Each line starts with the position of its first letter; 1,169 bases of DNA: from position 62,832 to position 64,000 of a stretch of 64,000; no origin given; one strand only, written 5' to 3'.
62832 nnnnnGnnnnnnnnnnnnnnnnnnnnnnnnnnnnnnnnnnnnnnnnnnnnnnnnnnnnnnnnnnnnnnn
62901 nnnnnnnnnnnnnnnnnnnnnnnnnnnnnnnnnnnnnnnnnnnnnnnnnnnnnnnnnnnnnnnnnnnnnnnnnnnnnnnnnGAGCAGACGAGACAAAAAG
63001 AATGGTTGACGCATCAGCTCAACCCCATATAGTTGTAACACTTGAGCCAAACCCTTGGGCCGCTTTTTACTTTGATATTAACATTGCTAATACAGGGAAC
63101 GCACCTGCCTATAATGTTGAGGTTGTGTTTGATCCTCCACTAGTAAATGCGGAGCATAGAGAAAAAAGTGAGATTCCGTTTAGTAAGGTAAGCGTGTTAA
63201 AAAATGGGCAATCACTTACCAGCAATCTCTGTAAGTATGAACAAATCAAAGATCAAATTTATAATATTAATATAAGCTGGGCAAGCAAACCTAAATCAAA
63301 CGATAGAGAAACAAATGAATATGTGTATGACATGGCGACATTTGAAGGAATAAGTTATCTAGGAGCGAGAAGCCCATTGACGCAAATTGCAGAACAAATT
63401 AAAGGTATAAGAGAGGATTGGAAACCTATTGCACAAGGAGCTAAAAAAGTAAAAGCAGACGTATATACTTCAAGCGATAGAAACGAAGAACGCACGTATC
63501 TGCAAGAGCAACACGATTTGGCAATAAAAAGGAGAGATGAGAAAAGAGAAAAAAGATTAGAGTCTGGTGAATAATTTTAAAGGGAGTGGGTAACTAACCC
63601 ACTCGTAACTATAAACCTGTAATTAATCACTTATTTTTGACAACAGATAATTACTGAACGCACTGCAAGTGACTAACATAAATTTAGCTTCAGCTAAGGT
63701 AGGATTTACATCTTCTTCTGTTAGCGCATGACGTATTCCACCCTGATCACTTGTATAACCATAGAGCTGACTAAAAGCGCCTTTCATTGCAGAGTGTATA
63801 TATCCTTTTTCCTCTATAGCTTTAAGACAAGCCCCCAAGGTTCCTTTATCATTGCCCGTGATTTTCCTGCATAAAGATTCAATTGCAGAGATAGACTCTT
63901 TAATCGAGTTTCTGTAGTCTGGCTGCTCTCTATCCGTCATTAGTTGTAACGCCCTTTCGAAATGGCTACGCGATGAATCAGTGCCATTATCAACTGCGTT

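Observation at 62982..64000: AT-rich convergent ORF pair of unknown function next to the IS911::IS30 scar, one ORF running off the window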

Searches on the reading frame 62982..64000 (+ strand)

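Call 11: profile_search(protein=L001:8642-9466:-)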
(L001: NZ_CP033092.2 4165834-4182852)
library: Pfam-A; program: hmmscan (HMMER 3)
A. the first sequence (274 residues): domains with independent E <= 10: 2; with E <= 0.001: 1
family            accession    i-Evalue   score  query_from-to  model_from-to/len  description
AbiJ_NTD4         PF18863.6     3.8e-26    92.8       4-153         2-151/152  AbiJ N-terminal domain 4
PBP_dimer_2       PF21922.1        0.65    10.7     128-175        32-78/83  Penicillin binding protein A dimerisation domain

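Call 12: profile_search(protein=L001:8021-8593:+)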
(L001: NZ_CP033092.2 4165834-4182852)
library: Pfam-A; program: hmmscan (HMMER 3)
A. the first sequence (190 residues): domains with independent E <= 10: 0; with E <= 0.001: 0
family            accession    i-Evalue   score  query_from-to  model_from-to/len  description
(no Pfam family matches the first sequence, even at E <= 10)

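Call 13: search_protein_families(proteins=[L001:8642-9466:-, L001:8021-8593:+], library=padloc, max_evalue=1)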
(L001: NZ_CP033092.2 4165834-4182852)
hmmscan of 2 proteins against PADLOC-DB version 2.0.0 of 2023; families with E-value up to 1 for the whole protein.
L001:8642-9466:- (274 aa): 3 families
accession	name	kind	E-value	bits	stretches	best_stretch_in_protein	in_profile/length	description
PDLC04997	PDC-S32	-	5.6e-104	345.8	1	3-272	8-281/285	-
PDLC04996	PDC-S32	-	1e-86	289.1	1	3-272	3-276/280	-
PDLC04998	PDC-S32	-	0.0027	15.8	1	95-202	62-164/237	-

L001:8021-8593:+ (190 aa): 0 families

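Call 14: search_protein_families(proteins=[L001:8642-9466:-, L001:8021-8593:+], library=ncbifam, max_evalue=1)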
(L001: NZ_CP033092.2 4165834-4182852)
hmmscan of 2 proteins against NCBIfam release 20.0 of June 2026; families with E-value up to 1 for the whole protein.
L001:8642-9466:- (274 aa): 1 family
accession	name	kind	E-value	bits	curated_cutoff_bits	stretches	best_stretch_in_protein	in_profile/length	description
NF046078.1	STM4504_CBY0614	subfamily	0.0063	15.8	150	1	116-198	113-197/281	STM4504/CBY_0614 family protein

L001:8021-8593:+ (190 aa): 1 family
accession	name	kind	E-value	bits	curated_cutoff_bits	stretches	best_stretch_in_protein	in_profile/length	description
NF006906.0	PRK09400.1-1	equivalog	0.0043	16.5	95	1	128-156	5-33/62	preprotein translocase subunit SecE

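Call 15: search_protein_families(proteins=[L001:8642-9466:-, L001:8021-8593:+], library=phrogs, max_evalue=1)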
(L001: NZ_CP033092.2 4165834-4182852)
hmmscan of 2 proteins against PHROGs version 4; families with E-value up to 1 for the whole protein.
L001:8642-9466:- (274 aa): 1 family
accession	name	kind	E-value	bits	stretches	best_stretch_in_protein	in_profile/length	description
phrog_184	-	tail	0.12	12.6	1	138-236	128-235/411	baseplate hub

L001:8021-8593:+ (190 aa): 2 families
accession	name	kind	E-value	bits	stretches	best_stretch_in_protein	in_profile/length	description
phrog_11802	-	unknown function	2.4e-81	273.8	1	1-184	45-228/230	-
phrog_9607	-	unknown function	0.011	16.6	1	5-115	40-148/179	-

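Call 17: find_homologous_proteins(query=L001:8642-9466:-)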
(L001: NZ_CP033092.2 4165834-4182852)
Query L001:8642-9466:- (274 aa): 4437 proteins with E <= 0.001 among 4733 candidates; the best 120 are listed.
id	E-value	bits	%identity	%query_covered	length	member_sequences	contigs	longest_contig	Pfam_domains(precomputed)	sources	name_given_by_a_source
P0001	9.8e-183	624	100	100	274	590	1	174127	PF18863.7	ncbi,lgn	ncbi:hypothetical protein AACI42_001419 [Escherichia coli]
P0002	3.0e-146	504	78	100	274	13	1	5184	PF18863.7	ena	-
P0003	2.4e-109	383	62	100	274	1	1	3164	PF18863.7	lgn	-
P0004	2.1e-108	380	60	100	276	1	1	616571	PF18863.7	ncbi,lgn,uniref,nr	ncbi:AbiJ-NTD4 domain-containing protein [Klebsiella variicola]|uniref:AbiJ-NTD4 domain-containing p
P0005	5.3e-108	379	60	100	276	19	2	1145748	PF18863.7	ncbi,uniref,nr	ncbi:hypothetical protein RZQ81_04640 [Klebsiella pneumoniae]|uniref:AbiJ-NTD4 domain-containing pro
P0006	5.7e-108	379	60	100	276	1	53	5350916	PF18863.7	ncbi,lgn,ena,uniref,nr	ncbi:TPA: hypothetical protein MHK18_02640 [Klebsiella pneumoniae]|uniref:AbiJ-NTD4 domain-containin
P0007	5.8e-108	379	60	100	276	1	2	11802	PF18863.7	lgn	-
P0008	1.5e-107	377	61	100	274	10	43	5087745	PF18863.7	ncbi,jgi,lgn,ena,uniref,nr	ncbi:TPA: AbiJ-NTD4 domain-containing protein [Enterobacter chengduensis]|uniref:HEPN AbiJ-N-termina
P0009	2.1e-107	377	60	100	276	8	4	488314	PF18863.7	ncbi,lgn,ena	ncbi:AbiJ-NTD4 domain-containing protein [Klebsiella pneumoniae]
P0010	2.1e-107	377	60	100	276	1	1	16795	PF18863.7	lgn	-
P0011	2.1e-107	377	59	100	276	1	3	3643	PF18863.7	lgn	-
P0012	3.7e-107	376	59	100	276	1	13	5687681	PF18863.7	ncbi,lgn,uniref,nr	ncbi:hypothetical protein A3780_15240 [Kosakonia radicincitans]|uniref:AbiJ-NTD4 domain-containing p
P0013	3.2e-106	373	59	100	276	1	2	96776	PF14355.13,PF18863.7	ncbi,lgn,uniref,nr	ncbi:hypothetical protein GTGU_03574 [Trabulsiella guamensis ATCC 49490]|uniref:HEPN AbiJ-N-terminal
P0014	2.8e-105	370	61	100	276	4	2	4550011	PF18863.7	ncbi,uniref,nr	ncbi:AbiJ-NTD4 domain-containing protein [Enterobacter asburiae]|uniref:AbiJ-NTD4 domain-containing 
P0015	1.6e-104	367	60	100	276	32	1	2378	PF18863.7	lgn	-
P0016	2.4e-104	367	57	100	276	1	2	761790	PF18863.7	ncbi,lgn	ncbi:hypothetical protein PGN83_10780 [Klebsiella aerogenes]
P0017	2.9e-104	367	59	100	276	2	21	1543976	PF18863.7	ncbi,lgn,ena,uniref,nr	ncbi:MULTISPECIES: AbiJ-NTD4 domain-containing protein [Klebsiella]|uniref:AbiJ-NTD4 domain-containi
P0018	7.7e-104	365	57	100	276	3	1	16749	PF18863.7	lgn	-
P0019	1.2e-103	365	58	100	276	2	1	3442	PF18863.7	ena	-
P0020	2.4e-103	364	58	100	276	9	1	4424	PF18863.7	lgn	-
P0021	5.3e-103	362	57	100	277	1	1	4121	PF18863.7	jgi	jgi:hypothetical protein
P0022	1.3e-101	358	99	57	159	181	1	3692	PF18863.7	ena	-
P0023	2.3e-101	357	58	100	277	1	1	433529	PF18863.7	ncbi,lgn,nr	ncbi:hypothetical protein GJV14_03550 [Enterobacteriaceae bacterium RIT697]|nr:hypothetical protein 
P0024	3.1e-101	357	58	100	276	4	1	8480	PF18863.7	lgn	-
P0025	8.0e-101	355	58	100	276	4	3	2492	PF18863.7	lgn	-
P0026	2.3e-100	354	57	100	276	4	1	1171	PF18863.7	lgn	-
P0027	2.9e-100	353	55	100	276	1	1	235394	PF18863.7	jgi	jgi:hypothetical protein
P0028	4.2e-99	350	56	100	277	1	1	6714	PF14355.13,PF18863.7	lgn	-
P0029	1.3e-98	348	56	100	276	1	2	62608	PF18863.7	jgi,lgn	-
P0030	3.9e-97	343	54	99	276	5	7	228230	PF18863.7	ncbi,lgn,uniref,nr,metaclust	ncbi:AbiJ-NTD4 domain-containing protein [Pantoea agglomerans]|uniref:AbiJ-NTD4 domain-containing pr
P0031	1.9e-96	341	54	100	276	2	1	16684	PF18863.7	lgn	-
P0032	4.2e-95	337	56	100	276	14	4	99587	PF18863.7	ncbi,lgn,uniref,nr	ncbi:AbiJ-NTD4 domain-containing protein [Klebsiella pneumoniae]|uniref:AbiJ-NTD4 domain-containing 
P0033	7.5e-94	332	55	100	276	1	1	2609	PF18863.7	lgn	-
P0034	2.1e-93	331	56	100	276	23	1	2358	PF18863.7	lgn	-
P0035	6.5e-92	326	55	99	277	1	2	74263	PF18863.7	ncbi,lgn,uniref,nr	ncbi:hypothetical protein WKG94_20100 [Pantoea agglomerans]|uniref:AbiJ-NTD4 domain-containing prote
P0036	3.1e-91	324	55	100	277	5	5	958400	PF18863.7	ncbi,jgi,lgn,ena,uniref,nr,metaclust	ncbi:AbiJ-NTD4 domain-containing protein [Pantoea vagans]|uniref:AbiJ-NTD4 domain-containing protein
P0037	2.4e-90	321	54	100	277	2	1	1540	PF18863.7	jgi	-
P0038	1.3e-89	319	52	100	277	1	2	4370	PF18863.7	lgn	-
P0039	8.4e-88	313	53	99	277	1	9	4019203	PF18863.7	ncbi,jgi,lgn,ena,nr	ncbi:hypothetical protein KTJ90_06400 [Pantoea jilinensis]|nr:hypothetical protein KTJ90_06400 [Pant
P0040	1.2e-87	312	55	100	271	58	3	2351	PF18863.7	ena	-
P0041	2.3e-86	308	53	99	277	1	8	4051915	PF18863.7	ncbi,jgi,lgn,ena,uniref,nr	ncbi:AbiJ-NTD4 domain-containing protein [Pantoea agglomerans]|uniref:AbiJ-NTD4 domain-containing pr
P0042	6.7e-86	306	52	100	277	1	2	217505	PF18863.7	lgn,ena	-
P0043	1.5e-85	305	52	100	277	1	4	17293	PF18863.7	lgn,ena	-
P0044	4.7e-84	300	53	100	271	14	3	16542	PF18863.7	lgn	-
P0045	2.2e-83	298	50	100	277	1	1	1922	PF18863.7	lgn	-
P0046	2.4e-71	259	65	64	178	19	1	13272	PF18863.7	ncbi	ncbi:TPA: AbiJ-NTD4 domain-containing protein, partial [Klebsiella pneumoniae]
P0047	2.6e-69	252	41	99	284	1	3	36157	PF18863.7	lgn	-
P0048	8.0e-67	244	43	99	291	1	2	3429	PF18863.7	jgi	jgi:hypothetical protein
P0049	1.1e-66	243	43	99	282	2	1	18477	PF18863.7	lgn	-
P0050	6.7e-66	241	43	99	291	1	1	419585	PF18863.7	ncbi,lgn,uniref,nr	ncbi:hypothetical protein SAMN04515618_102314 [Collimonas sp. OK307]|uniref:AbiJ-NTD4 domain-contain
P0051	1.1e-65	240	46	99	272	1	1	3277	PF18863.7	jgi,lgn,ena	-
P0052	1.2e-65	240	43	99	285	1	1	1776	PF18863.7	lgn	-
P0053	1.3e-65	240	42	99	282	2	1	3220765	PF18863.7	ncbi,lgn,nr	ncbi:hypothetical protein PEC301937_07070 [Pectobacterium carotovorum subsp. carotovorum]|nr:hypothe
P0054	1.5e-65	240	41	99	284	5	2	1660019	PF18863.7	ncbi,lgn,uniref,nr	ncbi:AbiJ-NTD4 domain-containing protein [Pectobacterium brasiliense]|uniref:AbiJ-NTD4 domain-contai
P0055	1.9e-65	239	43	99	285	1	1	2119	PF18863.7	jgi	jgi:hypothetical protein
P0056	2.3e-65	239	43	99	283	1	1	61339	PF18863.7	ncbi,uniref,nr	ncbi:hypothetical protein SOV92_12450 [Pectobacterium brasiliense]|uniref:HEPN AbiJ-N-terminal domai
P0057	2.8e-65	239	41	99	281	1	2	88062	PF18863.7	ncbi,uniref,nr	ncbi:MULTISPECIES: hypothetical protein [unclassified Brenneria]|uniref:AbiJ-NTD4 domain-containing 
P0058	3.8e-65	238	42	99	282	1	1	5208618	PF18863.7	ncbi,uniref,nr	ncbi:hypothetical protein GMW39_12125 [Pectobacterium parmentieri]|uniref:AbiJ-NTD4 domain-containin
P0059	6.0e-65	238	42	99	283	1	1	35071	PF18863.7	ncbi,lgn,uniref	ncbi:AbiJ-NTD4 domain-containing protein [Pectobacterium aroidearum]|uniref:AbiJ-NTD4 domain-contain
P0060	6.1e-65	238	43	99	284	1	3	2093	PF18863.7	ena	-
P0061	1.0e-64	237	43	99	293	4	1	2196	PF18863.7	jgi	jgi:hypothetical protein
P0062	1.6e-64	236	41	99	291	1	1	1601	PF18863.7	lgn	-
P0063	1.9e-64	236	41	95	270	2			PF18863.7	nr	nr:hypothetical protein [Pectobacterium atrosepticum]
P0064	4.3e-64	235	41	99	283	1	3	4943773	PF18863.7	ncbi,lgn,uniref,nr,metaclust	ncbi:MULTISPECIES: AbiJ-NTD4 domain-containing protein [Brenneria]|uniref:HEPN AbiJ-N-terminal domai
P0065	1.2e-63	233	41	99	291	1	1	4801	PF18863.7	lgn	-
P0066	8.3e-63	231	40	99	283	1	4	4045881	PF18863.7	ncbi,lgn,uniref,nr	ncbi:hypothetical protein Bresa_01801|uniref:HEPN AbiJ-N-terminal domain-containing protein n=1 Tax=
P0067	9.5e-63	230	41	99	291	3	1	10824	PF18863.7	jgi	jgi:hypothetical protein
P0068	1.2e-62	230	41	95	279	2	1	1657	PF18863.7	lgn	-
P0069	1.5e-62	230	40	99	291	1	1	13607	PF18863.7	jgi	-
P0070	2.0e-62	229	39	100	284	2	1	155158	PF18863.7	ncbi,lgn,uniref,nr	ncbi:hypothetical protein RC77_14130 [Pectobacterium brasiliense]|uniref:AbiJ-NTD4 domain-containing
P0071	4.8e-62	228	40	99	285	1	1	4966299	PF18863.7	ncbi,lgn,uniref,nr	ncbi:hypothetical protein B5S52_04155 [Pectobacterium brasiliense]|uniref:AbiJ-NTD4 domain-containin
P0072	8.5e-62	227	39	99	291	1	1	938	PF18863.7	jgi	jgi:AbiJ N-terminal domain 4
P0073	9.9e-62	227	41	95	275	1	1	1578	PF18863.7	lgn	-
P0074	1.6e-61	226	43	99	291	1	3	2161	PF18863.7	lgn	-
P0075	3.5e-61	225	40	94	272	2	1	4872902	PF18863.7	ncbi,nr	ncbi:AbiJ-NTD4 domain-containing protein [Pectobacterium carotovorum]|nr:hypothetical protein [Pecto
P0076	3.6e-61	225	40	99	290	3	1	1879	PF18863.7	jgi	jgi:hypothetical protein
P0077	3.7e-61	225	40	99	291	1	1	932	PF18863.7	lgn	-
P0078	4.5e-61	225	41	99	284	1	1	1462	PF18863.7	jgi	-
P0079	4.9e-61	225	42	96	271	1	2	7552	PF18863.7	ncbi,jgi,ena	-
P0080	8.8e-61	224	39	96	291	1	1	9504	PF18863.7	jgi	jgi:hypothetical protein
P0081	1.4e-60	223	40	99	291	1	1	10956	PF18863.7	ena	-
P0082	1.6e-60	223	39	99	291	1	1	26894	PF18863.7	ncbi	ncbi:MAG: AbiJ-NTD4 domain-containing protein [Acidithiobacillus sp.]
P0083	1.7e-60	223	41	97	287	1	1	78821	PF18863.7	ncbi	-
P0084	2.0e-60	223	40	99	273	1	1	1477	PF18863.7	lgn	-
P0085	2.5e-60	223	38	99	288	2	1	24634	PF18863.7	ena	-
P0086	3.0e-60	222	42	97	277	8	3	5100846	PF18863.7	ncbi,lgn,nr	ncbi:AbiJ-NTD4 domain-containing protein [Xanthomonas campestris pv. olitorii]|nr:hypothetical prote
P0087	3.0e-60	222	40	99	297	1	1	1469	PF18863.7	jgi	-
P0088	4.0e-60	222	46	81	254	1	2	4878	PF18863.7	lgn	-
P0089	4.1e-60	222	41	99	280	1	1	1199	PF18863.7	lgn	-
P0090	6.0e-60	221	40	99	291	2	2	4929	PF18863.7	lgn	-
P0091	1.0e-59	220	43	97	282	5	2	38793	PF18863.7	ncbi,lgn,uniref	ncbi:AbiJ-NTD4 domain-containing protein [Acinetobacter sp.]|uniref:AbiJ-NTD4 domain-containing prot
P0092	1.2e-59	220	41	98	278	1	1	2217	PF18863.7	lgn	-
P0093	1.3e-59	220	43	99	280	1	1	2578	PF18863.7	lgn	-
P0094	1.7e-59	220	43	96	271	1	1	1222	PF18863.7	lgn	-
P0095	1.7e-59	220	41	99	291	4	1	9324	PF18863.7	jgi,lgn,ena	-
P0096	2.4e-59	219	41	96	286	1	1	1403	PF18863.7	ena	-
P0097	2.6e-59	219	39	99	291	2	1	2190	PF18863.7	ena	-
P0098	3.2e-59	219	38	99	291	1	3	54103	PF18863.7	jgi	jgi:hypothetical protein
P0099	3.3e-59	219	41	99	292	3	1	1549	PF18863.7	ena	-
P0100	3.6e-59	219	42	97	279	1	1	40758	PF18863.7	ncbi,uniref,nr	ncbi:AbiJ-NTD4 domain-containing protein [Xanthomonas sp. SHU 199]|uniref:AbiJ-NTD4 domain-containin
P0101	4.9e-59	218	43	99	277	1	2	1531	PF18863.7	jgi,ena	jgi:hypothetical protein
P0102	5.4e-59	218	41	98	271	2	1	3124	PF18863.7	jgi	-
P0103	6.5e-59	218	39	94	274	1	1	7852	PF18863.7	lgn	-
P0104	8.2e-59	218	39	99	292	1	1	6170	PF18863.7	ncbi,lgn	-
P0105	9.0e-59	217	40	99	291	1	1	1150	PF18863.7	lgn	-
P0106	9.1e-59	217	41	98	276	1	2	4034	PF18863.7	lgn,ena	-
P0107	1.0e-58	217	39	99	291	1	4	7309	PF18863.7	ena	-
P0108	1.0e-58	217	38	99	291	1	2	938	PF18863.7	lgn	-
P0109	1.0e-58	217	43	98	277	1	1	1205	PF18863.7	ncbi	-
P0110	1.1e-58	217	42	99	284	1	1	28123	PF18863.7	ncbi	-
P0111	1.2e-58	217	43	98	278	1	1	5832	PF18863.7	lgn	-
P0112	1.3e-58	217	50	76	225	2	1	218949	PF18863.7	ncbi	-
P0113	2.2e-58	216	40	98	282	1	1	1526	PF18863.7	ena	-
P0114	2.2e-58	216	40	99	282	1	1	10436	PF18863.7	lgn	-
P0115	2.3e-58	216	39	98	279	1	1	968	PF18863.7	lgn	-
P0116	4.1e-58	215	39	99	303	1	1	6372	PF18863.7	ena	-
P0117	4.2e-58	215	39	99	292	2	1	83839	PF18863.7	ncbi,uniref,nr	ncbi:hypothetical protein ABRZ24_19010 [Brenneria populi]|uniref:HEPN AbiJ-N-terminal domain-contain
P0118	4.5e-58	215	40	96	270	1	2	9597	PF18863.7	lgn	-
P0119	4.5e-58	215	39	99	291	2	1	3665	PF18863.7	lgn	-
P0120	4.6e-58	215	39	99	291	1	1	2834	PF18863.7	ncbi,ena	-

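Call 32: profile_search(alignment_id=A1)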
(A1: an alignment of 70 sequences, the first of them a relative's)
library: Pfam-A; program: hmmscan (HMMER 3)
A. the first sequence (274 residues): domains with independent E <= 10: 2; with E <= 0.001: 1
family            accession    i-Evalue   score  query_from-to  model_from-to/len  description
AbiJ_NTD4         PF18863.6     3.8e-26    92.8       4-153         2-151/152  AbiJ N-terminal domain 4
PBP_dimer_2       PF21922.1        0.65    10.7     128-175        32-78/83  Penicillin binding protein A dimerisation domain
B. every sequence of the alignment scanned on its own (70 sequences): families by number of members that match
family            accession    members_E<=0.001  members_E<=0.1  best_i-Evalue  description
AbiJ_NTD4         PF18863.6                 70              70        2.6e-42  AbiJ N-terminal domain 4
SCAB_CC           PF16712.10                 0               6        2.5e-02  Coiled-coil regions of plant-specific actin-binding protein
P116              PF23707.1                  0               4        6.6e-03  P116-like protein
RRP12_HEAT        PF08161.18                 0               4        4.6e-02  Ribosomal RNA-processing protein 12, HEAT repeats
RIX1              PF08167.18                 0               2        2.0e-02  rRNA processing/ribosome biogenesis
Phage_Gp15        PF06854.16                 0               2        3.0e-02  Bacteriophage Gp15 protein
DUF3384           PF11864.13                 0               1        5.1e-03  Domain of unknown function (DUF3384)
AMG1_III          PF21404.3                  0               1        1.3e-02  Phosphoacetylglucosamine mutase AMG1, domain III
PP4R3             PF04802.21                 0               1        1.9e-02  Phosphatase 4 regulatory subunit 3
DUF4145           PF13643.11                 0               1        2.3e-02  Domain of unknown function (DUF4145)
LURAP             PF14854.11                 0               1        3.0e-02  Leucine rich adaptor protein
GMT-wHTH          PF22560.2                  0               1        3.5e-02  GMT-like wHTH domain
KGK               PF08872.15                 0               1        4.4e-02  KGK domain
DUF4485           PF14846.11                 0               1        6.6e-02  Domain of unknown function (DUF4485)
H_PPase           PF03030.21                 0               1        7.3e-02  Inorganic H+ pyrophosphatase
DUF7038           PF23047.1                  0               1        7.5e-02  Domain of unknown function (DUF7038)
Piwi_N            PF23278.1                  0               1        7.7e-02  Piwi, N-terminal domain
Lzipper-MIP1      PF14389.11                 0               1        8.8e-02  Leucine-zipper of ternary complex factor MIP1
Sigma70_r4_2      PF08281.18                 0               1        8.9e-02  Sigma-70, region 4
MGS_GT            PF21969.2                  0               1        9.0e-02  Mannosylglycerate synthase, GT domain

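Call 36: find_encoding_contigs(protein=P0002, flank=6000, max_places=4)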
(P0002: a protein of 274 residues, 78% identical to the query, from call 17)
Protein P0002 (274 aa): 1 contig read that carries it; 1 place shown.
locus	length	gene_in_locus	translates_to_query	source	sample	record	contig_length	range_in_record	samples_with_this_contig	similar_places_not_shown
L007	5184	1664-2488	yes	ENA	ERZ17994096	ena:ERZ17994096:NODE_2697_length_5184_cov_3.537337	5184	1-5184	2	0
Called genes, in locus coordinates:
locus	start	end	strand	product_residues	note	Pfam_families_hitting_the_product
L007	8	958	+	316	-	PF08843:AbiEii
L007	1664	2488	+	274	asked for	PF18863:AbiJ_NTD4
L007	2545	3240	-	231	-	-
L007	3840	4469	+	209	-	PF00239:Resolvase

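Call 37: predict_structure(alignment_id=A1)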
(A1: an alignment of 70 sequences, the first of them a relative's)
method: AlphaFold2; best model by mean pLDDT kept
length: 274 residues; sequences in the alignment: 70
mean_pLDDT: 80.2   pTM: 0.53
mean pLDDT of the five models: 80.2, 79.8, 79.7, 77.7, 77.2
residues with pLDDT >= 90: 73; 70-90: 144; 50-70: 40; < 50: 17
segments of 3 or more residues with pLDDT < 50: 1-4, 6-8, 13-15, 231-236
pLDDT, mean of each block of 10 residues (from residue 1): 46 55 89 95 88 96 94 75 95 93 90 89 82 73 71 84 83 72 88 86 83 81 73 50 66 82 89 77
secondary structure, 60 per line:
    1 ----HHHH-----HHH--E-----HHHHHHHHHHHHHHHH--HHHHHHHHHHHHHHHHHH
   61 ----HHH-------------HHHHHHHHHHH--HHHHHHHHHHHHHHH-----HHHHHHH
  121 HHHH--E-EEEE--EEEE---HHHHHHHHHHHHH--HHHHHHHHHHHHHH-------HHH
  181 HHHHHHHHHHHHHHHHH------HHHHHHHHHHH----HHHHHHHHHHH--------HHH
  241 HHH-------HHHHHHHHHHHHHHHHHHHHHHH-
elements in order: H5-8 H25-40 H43-60 H81-91 H94-108 H114-124 E129-132 E135-138 H142-154 H157-170 H178-197 H204-214 H219-229 H238-243 H251-273
